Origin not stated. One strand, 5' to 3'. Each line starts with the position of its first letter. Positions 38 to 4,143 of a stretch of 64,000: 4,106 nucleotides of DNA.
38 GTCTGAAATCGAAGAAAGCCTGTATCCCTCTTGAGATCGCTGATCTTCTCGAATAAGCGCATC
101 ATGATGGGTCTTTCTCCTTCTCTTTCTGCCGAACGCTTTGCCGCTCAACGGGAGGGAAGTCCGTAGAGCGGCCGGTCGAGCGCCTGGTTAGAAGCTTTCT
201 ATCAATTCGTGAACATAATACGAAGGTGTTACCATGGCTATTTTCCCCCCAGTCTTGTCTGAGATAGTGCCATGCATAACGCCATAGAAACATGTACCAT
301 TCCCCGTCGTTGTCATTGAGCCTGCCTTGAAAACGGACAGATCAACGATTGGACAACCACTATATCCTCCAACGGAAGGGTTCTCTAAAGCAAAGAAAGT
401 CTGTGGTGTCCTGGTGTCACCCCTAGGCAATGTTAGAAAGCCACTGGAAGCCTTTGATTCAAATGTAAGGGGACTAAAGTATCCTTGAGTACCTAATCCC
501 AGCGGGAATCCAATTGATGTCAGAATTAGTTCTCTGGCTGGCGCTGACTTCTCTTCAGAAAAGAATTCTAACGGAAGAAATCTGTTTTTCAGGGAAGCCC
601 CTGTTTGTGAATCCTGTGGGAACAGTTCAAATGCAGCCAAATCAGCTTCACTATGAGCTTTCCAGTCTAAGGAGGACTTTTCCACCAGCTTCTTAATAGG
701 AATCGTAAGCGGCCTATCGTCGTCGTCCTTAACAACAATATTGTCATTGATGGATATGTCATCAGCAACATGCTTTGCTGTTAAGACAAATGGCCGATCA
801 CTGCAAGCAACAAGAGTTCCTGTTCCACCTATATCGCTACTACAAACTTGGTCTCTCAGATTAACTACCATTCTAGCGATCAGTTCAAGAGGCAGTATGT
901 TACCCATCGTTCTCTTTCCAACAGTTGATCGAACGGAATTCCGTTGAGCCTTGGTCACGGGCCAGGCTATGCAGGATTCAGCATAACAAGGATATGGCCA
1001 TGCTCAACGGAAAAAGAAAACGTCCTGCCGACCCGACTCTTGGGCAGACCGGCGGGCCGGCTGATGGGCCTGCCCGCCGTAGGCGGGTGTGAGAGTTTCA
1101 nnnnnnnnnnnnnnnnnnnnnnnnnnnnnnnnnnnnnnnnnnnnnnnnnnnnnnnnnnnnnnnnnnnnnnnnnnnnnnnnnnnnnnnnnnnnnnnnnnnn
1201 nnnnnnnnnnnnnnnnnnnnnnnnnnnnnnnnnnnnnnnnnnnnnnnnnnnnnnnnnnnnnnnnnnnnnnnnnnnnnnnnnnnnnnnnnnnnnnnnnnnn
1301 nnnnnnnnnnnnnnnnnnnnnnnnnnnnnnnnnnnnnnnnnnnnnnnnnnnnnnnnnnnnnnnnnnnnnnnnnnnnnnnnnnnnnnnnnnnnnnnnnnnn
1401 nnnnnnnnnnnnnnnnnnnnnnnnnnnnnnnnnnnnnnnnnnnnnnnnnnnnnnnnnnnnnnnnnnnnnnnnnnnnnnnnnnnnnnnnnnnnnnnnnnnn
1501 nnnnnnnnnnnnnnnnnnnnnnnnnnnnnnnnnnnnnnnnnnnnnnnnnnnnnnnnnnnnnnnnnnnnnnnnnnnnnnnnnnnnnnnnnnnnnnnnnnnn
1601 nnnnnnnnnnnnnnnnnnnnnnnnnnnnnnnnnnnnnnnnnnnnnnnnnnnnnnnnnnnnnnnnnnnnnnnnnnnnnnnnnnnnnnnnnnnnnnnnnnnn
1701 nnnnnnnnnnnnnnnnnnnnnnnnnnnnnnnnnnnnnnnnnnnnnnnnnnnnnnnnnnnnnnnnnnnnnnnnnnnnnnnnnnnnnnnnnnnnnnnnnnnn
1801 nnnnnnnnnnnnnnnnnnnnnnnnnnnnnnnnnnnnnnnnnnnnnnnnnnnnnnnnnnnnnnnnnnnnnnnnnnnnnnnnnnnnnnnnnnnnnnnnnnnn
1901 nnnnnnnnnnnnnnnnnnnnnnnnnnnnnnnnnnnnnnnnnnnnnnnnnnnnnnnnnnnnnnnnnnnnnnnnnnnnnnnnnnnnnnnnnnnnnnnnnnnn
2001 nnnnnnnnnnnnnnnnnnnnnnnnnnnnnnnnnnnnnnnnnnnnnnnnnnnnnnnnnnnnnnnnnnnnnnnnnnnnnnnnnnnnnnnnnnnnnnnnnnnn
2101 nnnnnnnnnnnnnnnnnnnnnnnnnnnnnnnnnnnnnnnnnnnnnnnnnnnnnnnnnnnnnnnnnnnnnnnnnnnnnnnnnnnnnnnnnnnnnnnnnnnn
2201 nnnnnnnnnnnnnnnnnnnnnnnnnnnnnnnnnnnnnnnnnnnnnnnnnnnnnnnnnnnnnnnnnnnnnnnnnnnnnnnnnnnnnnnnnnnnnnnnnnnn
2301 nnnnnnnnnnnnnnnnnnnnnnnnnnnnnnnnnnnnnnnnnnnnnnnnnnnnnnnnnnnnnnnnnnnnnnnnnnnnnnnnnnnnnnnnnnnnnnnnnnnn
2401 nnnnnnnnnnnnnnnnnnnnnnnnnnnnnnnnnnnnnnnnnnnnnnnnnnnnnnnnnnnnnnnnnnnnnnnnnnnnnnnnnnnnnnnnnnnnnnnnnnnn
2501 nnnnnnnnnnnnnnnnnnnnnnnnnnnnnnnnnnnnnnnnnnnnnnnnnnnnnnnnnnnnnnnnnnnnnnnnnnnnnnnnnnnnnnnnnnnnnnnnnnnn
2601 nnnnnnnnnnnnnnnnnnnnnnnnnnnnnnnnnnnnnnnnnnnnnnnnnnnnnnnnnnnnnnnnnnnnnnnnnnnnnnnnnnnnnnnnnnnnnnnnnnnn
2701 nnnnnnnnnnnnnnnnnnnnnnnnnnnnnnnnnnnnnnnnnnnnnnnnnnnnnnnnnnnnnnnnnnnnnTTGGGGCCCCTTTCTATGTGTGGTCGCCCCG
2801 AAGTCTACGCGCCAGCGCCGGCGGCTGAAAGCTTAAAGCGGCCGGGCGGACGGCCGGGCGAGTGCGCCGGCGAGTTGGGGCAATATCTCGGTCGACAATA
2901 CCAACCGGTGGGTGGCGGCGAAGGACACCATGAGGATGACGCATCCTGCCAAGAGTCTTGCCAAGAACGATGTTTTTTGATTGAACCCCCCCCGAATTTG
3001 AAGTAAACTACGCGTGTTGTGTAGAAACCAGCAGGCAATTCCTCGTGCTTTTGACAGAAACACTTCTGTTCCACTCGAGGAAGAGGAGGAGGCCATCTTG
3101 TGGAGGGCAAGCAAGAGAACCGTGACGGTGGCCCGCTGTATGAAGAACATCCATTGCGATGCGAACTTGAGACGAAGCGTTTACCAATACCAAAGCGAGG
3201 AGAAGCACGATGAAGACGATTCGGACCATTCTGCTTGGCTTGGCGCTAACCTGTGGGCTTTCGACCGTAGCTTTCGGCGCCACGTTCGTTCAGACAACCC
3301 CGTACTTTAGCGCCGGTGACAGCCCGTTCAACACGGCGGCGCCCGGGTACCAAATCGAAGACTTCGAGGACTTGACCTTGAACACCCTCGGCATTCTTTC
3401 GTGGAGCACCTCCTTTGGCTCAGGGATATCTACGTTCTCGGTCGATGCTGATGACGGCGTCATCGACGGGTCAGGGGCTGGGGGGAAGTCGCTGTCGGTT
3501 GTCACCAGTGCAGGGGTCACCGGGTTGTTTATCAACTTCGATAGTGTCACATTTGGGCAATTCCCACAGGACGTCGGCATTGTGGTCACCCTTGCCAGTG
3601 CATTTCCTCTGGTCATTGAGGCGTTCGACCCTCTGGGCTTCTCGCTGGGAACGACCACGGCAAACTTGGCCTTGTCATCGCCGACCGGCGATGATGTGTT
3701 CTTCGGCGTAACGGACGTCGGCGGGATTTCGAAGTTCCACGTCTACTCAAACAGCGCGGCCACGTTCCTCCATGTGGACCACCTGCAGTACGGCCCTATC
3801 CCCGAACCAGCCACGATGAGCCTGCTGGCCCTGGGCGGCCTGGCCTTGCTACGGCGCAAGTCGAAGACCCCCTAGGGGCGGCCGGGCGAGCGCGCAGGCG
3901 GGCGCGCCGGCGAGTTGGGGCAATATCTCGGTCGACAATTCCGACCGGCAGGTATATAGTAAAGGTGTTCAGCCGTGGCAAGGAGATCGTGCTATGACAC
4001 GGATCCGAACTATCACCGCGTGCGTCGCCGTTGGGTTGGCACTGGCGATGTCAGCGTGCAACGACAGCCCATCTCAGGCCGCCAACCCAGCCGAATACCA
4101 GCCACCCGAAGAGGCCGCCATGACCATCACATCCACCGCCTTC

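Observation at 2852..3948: PEP-CTERM gene bracketed by 45-57-nt direct repeats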

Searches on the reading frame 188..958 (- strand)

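Call 7: search_protein_families(library=pfam, proteins=[window:188-958:-], max_evalue=0.01)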
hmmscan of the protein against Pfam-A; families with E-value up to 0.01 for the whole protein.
window:188-958:- (256 aa): 1 family
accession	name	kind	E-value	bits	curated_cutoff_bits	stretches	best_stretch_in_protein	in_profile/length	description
PF13365.12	Trypsin_2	-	5e-05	24.5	27.6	1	45-206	1-136/144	Trypsin-like peptidase domain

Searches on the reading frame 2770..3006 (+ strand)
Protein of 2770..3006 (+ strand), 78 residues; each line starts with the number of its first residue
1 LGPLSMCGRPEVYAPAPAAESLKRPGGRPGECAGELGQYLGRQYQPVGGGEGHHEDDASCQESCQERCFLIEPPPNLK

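Call 57: search_protein_families(library=pfam, proteins=[window:2770-3006:+], max_evalue=1)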
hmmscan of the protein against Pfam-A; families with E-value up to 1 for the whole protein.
window:2770-3006:+ (78 aa): 0 families

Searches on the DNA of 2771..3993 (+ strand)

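Call 30: search_dna_similar(query=window:2771-3993:+, collection=plasmids, mode=distant, max_evalue=0.01)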
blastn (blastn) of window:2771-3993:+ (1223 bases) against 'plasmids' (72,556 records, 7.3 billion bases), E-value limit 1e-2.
No match.
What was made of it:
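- Tried and rejected: Plasmid origin. blastn of 2771-3993 against PLSDB gave no match (call 30).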

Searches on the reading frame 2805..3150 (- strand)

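Call 57: search_protein_families(library=pfam, proteins=[window:2833-3150:-, window:2805-3110:-], max_evalue=1)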
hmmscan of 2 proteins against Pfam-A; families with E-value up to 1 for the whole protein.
window:2833-3150:- (105 aa): 1 family
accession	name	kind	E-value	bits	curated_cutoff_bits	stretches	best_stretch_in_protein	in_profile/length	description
PF02276.23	CytoC_RC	-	0.33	10.7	22.4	1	27-53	213-239/310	Photosynthetic reaction centre cytochrome C subunit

window:2805-3110:- (101 aa): 0 families

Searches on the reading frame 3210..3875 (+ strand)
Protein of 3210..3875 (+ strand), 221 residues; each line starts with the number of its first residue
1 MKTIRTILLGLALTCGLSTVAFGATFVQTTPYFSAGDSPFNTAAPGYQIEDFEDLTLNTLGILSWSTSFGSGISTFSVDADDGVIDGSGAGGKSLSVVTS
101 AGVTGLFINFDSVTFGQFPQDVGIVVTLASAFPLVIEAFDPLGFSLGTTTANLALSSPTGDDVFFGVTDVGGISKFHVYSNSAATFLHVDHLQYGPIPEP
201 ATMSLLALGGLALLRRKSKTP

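Call 7: search_protein_families(library=pfam, proteins=[window:3210-3875:+], max_evalue=0.01)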
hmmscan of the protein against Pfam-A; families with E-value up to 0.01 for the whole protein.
window:3210-3875:+ (221 aa): 1 family
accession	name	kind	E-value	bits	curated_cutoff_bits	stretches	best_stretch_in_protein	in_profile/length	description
PF07589.16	PEP-CTERM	-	4.7e-05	23.7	20.7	1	196-217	1-24/24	PEP-CTERM motif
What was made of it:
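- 3210..3875 (+): PEP-CTERM sorting-signal protein gene (221 aa) with an N-terminal signal-peptide-like stretch. This is the cargo of the insertion. Pfam PF07589 at residues 196-217 (call 7).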

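Call 22: find_homologous_proteins(query=window:3210-3875:+)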
Query window:3210-3875:+ (221 aa): 131 proteins with E <= 0.001 among 2079 candidates; the best 120 are listed.
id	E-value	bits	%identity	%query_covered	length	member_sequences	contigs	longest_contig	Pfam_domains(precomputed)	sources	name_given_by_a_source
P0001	3.8e-136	470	100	100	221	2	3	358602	-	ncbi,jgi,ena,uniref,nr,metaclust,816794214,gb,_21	ncbi:hypothetical protein LCGC14_0431690 [marine sediment metagenome]|uniref:Ice-binding protein C-t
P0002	2.0e-86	307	70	99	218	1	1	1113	PF07589.17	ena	-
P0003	1.8e-83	297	68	99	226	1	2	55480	PF07589.17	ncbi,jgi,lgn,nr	ncbi:MAG: PEP-CTERM sorting domain-containing protein [Phycisphaerae bacterium]|jgi:hypothetical pro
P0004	2.5e-73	264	56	92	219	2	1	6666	-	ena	-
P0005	4.5e-58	214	54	90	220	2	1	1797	PF07589.17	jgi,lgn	jgi:hypothetical protein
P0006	2.2e-30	124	45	98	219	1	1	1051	-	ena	-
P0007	2.8e-30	124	40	94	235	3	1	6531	-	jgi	jgi:hypothetical protein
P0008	2.0e-28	118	42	91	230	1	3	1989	PF07589.17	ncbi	-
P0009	2.0e-28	118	41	87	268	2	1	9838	-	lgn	-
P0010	4.0e-28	117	43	90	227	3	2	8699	-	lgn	-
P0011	8.2e-28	116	41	99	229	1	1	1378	-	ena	-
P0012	2.2e-27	114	42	96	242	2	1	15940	PF07589.17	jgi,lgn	jgi:hypothetical protein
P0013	5.9e-27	113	41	88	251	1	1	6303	-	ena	-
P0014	9.6e-27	112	41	99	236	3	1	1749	PF07589.17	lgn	-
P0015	1.2e-26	112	43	98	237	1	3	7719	-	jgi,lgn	-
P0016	2.4e-26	111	43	83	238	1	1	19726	PF07589.17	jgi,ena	-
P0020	1.2e-25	108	39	92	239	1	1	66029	PF07589.17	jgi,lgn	-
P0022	3.1e-25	107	38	98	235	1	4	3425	PF07589.17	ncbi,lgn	-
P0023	4.2e-25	107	40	91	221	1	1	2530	PF07589.17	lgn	-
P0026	3.1e-24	104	38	78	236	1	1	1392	PF07589.17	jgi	-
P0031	2.5e-23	101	42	90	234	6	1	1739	PF07589.17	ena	-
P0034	1.5e-22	98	41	88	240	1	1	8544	PF07589.17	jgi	-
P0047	1.9e-21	95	39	98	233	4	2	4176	PF07589.17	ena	-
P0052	3.3e-21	94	39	81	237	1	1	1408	PF07589.17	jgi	jgi:hypothetical protein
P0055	6.0e-21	93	40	98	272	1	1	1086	PF07589.17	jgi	jgi:hypothetical protein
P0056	7.1e-21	93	40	88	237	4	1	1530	PF07589.17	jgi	jgi:hypothetical protein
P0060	3.9e-20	91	37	99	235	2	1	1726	PF07589.17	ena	-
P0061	4.1e-20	90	40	90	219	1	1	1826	PF07589.17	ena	-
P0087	1.8e-17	82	36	97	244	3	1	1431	PF07589.17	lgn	-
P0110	6.9e-12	64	35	98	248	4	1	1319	PF07589.17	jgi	-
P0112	2.1e-11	62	34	94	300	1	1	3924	PF07589.17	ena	-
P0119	4.0e-10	58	41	64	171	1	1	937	PF07589.17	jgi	jgi:hypothetical protein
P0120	7.9e-10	57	33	97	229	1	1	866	PF07589.17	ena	-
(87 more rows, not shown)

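Call 23: find_encoding_contigs(protein=P0003, flank=8000, max_places=4)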
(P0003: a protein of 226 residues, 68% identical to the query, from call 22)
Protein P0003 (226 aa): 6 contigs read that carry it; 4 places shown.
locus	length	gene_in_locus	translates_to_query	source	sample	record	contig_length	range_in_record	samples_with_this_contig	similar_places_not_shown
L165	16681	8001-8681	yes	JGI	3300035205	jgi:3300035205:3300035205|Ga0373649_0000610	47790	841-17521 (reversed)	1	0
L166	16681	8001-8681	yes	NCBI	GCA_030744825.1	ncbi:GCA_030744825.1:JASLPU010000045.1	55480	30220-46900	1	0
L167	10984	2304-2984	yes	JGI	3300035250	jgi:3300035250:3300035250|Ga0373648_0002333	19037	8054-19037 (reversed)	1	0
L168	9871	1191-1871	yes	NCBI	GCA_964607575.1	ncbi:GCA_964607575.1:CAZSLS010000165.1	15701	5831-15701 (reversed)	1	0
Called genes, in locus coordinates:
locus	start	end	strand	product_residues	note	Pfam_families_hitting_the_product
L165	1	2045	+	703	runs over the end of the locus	PF22020:RlmL_1st, PF02926:THUMP, PF01170:UPF0020, PF13847:Methyltransf_31 (faint), PF10672:Methyltrans_SAM, PF03602:Cons_hypoth95 (weak)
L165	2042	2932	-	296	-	PF01261:AP_endonuc_2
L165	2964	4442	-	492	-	PF01408:GFO_IDH_MocA, PF19051:GFO_IDH_MocA_C2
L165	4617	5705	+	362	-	PF00437:T2SSE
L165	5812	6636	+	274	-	-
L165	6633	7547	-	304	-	PF01261:AP_endonuc_2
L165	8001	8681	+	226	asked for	PF07589:PEP_exosort_dom (weak)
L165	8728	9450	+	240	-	PF07589:PEP_exosort_dom (weak)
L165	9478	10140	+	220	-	PF07589:PEP_exosort_dom (weak)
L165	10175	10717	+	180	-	-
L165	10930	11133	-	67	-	-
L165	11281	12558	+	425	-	PF07589:PEP_exosort_dom (weak)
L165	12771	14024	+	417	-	PF07589:PEP_exosort_dom (weak)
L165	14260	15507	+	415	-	PF13672:PP2C_2, PF00481:PP2C, PF07228:SpoIIE (faint), PF00027:cNMP_binding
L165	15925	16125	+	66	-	-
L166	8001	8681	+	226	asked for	PF07589:PEP_exosort_dom (weak)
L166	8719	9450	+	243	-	PF07589:PEP_exosort_dom (weak)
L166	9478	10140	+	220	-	PF07589:PEP_exosort_dom (weak)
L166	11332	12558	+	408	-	PF07589:PEP_exosort_dom (weak)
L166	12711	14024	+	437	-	PF07589:PEP_exosort_dom (weak)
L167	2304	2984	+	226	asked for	PF07589:PEP_exosort_dom (weak)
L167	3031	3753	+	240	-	PF07589:PEP_exosort_dom (weak)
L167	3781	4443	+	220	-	PF07589:PEP_exosort_dom (weak)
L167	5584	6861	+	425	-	PF07589:PEP_exosort_dom (weak)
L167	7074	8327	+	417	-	PF07589:PEP_exosort_dom (weak)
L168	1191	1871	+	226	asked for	PF07589:PEP_exosort_dom (weak)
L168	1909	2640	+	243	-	PF07589:PEP_exosort_dom (weak)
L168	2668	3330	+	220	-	PF07589:PEP_exosort_dom (weak)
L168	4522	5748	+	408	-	PF07589:PEP_exosort_dom (weak)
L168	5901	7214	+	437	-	PF07589:PEP_exosort_dom (weak)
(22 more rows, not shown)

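Call 24: find_encoding_contigs(protein=P0004, flank=8000, max_places=4)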
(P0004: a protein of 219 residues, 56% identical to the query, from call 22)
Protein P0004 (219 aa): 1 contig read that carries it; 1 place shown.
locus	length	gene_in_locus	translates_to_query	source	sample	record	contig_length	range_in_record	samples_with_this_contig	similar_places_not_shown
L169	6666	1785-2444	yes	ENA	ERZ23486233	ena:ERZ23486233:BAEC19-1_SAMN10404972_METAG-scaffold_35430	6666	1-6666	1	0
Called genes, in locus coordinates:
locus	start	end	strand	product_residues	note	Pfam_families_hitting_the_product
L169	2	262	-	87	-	?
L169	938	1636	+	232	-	-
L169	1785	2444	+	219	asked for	-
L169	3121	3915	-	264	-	PF02811:PHP (weak)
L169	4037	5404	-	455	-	PF00884:Sulfatase, PF01663:Phosphodiest (faint), PF16347:SGSH_C, PF14707:Sulfatase_C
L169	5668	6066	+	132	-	PF13229:Beta_helix (faint)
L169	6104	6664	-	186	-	?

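Call 25: find_encoding_contigs(protein=P0002, flank=8000, max_places=4)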
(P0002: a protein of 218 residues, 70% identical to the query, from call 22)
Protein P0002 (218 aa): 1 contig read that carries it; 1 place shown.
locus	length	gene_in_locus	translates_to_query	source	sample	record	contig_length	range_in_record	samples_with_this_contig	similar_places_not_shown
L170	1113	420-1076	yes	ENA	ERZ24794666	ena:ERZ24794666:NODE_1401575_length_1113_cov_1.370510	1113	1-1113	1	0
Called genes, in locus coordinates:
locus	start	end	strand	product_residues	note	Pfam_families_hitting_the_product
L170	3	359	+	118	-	?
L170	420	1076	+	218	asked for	PF07589:PEP_exosort_dom (weak)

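Call 44: search_protein_families(library=pfam, proteins=[L170:3-359:+], max_evalue=0.01)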
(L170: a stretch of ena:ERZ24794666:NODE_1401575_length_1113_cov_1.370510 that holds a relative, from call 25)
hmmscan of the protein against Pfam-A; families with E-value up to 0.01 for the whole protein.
L170:3-359:+ (118 aa): 1 family
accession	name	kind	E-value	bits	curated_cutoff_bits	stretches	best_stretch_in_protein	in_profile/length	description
PF07589.16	PEP-CTERM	-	0.00034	21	20.7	1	82-104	1-24/24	PEP-CTERM motif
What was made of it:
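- The closest homologues of the inserted gene lie in tandem PEP-CTERM arrays in unrelated contexts (calls 23, 25, 44).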
